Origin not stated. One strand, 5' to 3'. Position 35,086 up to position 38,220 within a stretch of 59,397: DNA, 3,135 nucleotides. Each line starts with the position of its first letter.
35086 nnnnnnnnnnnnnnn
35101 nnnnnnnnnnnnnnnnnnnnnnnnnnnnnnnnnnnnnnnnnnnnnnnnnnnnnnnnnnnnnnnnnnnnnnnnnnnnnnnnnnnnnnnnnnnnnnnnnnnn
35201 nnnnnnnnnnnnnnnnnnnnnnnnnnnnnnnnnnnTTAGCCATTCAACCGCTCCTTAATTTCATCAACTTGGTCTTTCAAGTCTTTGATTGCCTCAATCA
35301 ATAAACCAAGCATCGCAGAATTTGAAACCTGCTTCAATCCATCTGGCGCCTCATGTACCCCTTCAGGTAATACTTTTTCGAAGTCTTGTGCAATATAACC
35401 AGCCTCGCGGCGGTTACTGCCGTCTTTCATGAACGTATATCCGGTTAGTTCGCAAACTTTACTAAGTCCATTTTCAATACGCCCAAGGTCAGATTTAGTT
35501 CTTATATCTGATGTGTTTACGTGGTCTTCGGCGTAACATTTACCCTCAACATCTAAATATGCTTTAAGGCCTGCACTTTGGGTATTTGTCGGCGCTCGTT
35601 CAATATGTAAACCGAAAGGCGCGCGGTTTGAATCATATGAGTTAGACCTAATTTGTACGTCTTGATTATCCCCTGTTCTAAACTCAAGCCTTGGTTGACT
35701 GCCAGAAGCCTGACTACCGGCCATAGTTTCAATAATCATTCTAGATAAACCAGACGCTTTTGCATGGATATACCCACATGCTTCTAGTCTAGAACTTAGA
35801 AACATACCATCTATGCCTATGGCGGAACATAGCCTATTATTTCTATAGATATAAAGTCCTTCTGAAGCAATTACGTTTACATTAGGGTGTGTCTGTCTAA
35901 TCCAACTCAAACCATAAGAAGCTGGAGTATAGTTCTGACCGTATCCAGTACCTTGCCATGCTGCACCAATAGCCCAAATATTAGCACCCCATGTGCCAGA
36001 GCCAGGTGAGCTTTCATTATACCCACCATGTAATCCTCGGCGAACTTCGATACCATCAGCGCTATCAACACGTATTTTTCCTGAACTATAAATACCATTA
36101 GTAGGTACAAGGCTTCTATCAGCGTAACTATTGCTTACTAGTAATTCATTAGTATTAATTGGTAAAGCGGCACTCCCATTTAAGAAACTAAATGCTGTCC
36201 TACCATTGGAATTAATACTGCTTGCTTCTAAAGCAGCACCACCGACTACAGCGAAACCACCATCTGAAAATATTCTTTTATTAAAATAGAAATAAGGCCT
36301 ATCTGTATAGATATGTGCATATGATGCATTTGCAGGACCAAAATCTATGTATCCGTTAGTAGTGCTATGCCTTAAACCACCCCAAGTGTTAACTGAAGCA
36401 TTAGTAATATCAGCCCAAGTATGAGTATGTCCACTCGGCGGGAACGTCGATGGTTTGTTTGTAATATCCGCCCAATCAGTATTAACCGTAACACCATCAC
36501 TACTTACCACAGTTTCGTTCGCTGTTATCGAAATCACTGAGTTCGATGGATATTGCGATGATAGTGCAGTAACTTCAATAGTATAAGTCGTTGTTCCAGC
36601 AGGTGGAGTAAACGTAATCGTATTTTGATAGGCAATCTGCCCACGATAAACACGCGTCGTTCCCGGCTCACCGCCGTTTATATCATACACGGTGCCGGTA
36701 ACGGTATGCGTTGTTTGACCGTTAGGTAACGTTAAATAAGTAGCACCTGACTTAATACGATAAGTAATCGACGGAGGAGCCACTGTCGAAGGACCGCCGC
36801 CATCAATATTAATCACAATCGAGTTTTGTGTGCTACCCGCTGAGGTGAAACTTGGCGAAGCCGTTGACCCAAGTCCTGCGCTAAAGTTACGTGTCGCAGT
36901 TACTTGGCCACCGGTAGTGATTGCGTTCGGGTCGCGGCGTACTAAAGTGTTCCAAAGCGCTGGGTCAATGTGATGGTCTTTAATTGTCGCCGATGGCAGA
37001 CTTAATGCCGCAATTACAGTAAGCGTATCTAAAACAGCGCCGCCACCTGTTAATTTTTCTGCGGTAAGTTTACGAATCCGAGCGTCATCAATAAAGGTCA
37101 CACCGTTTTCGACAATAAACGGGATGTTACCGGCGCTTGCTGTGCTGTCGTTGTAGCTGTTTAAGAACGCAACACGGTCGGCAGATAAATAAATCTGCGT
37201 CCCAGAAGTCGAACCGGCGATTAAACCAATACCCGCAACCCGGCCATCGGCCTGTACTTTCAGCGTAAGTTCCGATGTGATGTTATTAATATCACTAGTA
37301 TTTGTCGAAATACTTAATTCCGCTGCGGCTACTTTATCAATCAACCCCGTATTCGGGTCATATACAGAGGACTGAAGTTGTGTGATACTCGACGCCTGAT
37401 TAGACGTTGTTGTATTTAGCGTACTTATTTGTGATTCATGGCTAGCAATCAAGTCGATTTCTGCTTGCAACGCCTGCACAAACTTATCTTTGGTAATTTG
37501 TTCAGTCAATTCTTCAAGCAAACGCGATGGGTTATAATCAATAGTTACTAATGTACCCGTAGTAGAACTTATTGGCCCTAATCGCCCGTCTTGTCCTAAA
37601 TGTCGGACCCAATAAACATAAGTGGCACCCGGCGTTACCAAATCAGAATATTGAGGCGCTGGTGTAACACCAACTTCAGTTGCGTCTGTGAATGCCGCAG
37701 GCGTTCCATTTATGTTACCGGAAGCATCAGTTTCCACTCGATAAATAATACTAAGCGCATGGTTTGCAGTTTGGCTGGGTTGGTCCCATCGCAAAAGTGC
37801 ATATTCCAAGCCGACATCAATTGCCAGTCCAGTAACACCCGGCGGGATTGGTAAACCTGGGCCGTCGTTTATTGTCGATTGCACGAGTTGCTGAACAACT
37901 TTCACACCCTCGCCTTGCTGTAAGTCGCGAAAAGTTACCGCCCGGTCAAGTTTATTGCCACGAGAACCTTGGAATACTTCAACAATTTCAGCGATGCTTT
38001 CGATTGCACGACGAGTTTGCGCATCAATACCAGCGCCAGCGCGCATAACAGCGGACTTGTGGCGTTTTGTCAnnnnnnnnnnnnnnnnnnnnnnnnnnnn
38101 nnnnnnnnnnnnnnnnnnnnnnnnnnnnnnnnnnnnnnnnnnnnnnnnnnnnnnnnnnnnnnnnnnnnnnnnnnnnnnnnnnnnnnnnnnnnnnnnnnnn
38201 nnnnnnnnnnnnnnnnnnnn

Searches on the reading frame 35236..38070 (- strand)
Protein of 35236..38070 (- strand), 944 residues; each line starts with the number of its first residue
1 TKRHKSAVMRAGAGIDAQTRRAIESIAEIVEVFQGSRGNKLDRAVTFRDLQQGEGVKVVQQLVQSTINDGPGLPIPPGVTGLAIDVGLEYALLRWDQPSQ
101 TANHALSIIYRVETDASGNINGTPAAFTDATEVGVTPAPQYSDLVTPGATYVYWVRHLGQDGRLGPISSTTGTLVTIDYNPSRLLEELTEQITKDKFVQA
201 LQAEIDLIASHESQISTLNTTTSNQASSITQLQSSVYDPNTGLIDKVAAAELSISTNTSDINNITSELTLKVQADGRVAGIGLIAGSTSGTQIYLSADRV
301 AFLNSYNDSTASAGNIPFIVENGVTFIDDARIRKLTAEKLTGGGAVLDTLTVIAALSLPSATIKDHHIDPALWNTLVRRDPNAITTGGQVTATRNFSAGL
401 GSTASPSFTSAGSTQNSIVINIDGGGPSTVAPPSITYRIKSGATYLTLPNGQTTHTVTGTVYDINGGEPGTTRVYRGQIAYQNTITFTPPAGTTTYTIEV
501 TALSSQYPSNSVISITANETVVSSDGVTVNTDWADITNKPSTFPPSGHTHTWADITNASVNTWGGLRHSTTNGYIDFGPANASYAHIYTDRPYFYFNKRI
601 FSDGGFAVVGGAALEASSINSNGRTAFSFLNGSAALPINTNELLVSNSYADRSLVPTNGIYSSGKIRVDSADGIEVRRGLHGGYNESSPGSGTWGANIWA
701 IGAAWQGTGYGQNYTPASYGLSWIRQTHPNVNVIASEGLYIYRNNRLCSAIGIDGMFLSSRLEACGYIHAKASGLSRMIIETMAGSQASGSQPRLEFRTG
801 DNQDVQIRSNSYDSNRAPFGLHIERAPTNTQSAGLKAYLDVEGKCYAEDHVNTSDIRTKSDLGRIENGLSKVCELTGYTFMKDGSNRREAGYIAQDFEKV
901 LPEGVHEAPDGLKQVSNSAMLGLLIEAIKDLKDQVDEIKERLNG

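Call 12: search_protein_families(library=phrogs, proteins=[window:35236-38070:-], max_evalue=0.00001)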
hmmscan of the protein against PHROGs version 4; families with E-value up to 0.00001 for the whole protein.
window:35236-38070:- (944 aa): 27 families (the best 25 are shown)
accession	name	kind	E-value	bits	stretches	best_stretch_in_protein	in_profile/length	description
phrog_496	-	tail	2.6e-31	110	1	23-366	195-560/769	tail fiber protein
phrog_5668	-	tail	1.3e-25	90.5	1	833-942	1438-1558/1567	tail fiber protein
phrog_19567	-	tail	4.1e-23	82.4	1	853-943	1285-1379/1379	tail fiber protein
phrog_5667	-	tail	5.9e-23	82.4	1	835-941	672-785/786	long tail fiber protein distal subunit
phrog_8215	-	tail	2.2e-22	80.3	1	839-942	894-996/1000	baseplate wedge initiator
phrog_1699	-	tail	3.8e-22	79.7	1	536-943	653-992/1000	long tail fiber protein distal subunit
phrog_5481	-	tail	8e-22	78.6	1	721-942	792-1020/1043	tail fiber protein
phrog_37064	-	tail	9.7e-22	77.5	1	18-255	17-260/1491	tail fiber protein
phrog_14572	-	tail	4.2e-20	73.2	1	833-943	344-471/484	tail fiber protein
phrog_11011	-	tail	8e-20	71.3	1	397-942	882-1277/1291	long tail fiber protein distal subunit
phrog_19966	-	tail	5.6e-19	69.2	1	853-941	632-723/724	long tail fiber protein distal subunit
phrog_27370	-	unknown function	6.4e-19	68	2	850-942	1439-1532/1545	-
phrog_25848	-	tail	6.5e-19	68.6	1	838-942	488-591/598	tail fiber protein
phrog_21722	-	tail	9e-19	68.4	1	852-943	478-569/576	long tail fiber protein distal subunit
phrog_33119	-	tail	5.5e-18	65.9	1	835-942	528-634/643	long tail fiber protein distal subunit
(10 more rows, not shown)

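Call 75: search_dna_similar(query=window:35236-38070:-, collection=phages, mode=protein, max_rows=12, max_evalue=1e-10)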
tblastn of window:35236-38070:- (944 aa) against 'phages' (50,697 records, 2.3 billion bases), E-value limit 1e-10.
Records with a match: 456; places in all: 473; records where one place covers at least 80% of the query: 0.
Best place of each record, by identity: <60% 456.
By first word of the organism name: Vibrio 130; Escherichia 83; Stx2a-converting 77; Klebsiella 24; Aeromonas 20; Enterobacter 20; Cronobacter 13; Stx2-converting 12; Pseudomonas 12; Citrobacter 8; and 20 more.
By host as written in the record: - 218; Klebsiella pneumoniae 8; Enterobacter cloacae 8; Aeromonas hydrophila 8; Escherichia coli K514 (EHEC) 6; Cronobacter sakazakii 6; Aeromonas salmonicida 6; Escherichia coli 5; and 127 more.
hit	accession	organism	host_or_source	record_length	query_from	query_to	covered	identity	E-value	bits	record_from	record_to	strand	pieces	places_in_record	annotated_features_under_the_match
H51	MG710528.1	Escherichia phage GER2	Escherichia coli O117:H7 strain 23169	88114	13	368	38%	24.6%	2e-13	81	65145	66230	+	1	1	tail fiber protein | hypothetical protein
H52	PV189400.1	Escherichia phage vB_EcoP_phi296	Escherichia coli K514 (EHEC)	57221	21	368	37%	24.9%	5e-13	80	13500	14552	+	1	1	tail fiber protein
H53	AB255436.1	Stx2-converting phage 86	Escherichia coli O86:H-, strain DIJ1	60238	21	368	37%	24.9%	5e-13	80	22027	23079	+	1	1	orf26: putative tail tip fiber protein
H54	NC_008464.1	Stx2-converting phage 86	Escherichia coli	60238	21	368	37%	24.9%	5e-13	80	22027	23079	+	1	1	tail fiber protein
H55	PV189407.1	Escherichia phage vB_EcoP_phi419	Escherichia coli K514 (EHEC)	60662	21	368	37%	24.9%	5e-13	80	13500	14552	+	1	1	tail fiber protein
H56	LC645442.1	Stx2a-converting phage Stx2_112991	-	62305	21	368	37%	24.9%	5e-13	80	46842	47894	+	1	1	none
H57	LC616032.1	Stx2a-converting phage Stx2_EH1965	-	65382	21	368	37%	24.9%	5e-13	80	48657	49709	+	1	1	none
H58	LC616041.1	Stx2a-converting phage Stx2_PV12-16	-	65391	21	368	37%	24.9%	5e-13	80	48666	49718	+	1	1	none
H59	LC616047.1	Stx2a-converting phage Stx2_6804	-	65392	21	368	37%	24.9%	5e-13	80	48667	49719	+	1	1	none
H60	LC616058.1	Stx2a-converting phage Stx2_716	-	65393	21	368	37%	24.9%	5e-13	80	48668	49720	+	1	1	none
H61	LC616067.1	Stx2a-converting phage Stx2_356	-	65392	21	368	37%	24.9%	5e-13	80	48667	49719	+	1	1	none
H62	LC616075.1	Stx2a-converting phage Stx2_06E050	-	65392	21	368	37%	24.9%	5e-13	80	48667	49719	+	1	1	none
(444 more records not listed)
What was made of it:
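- Tried and rejected: The tail fibre only weakly resembles fibres of Vibrio, Escherichia, Aeromonas and Klebsiella phages (call 75).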
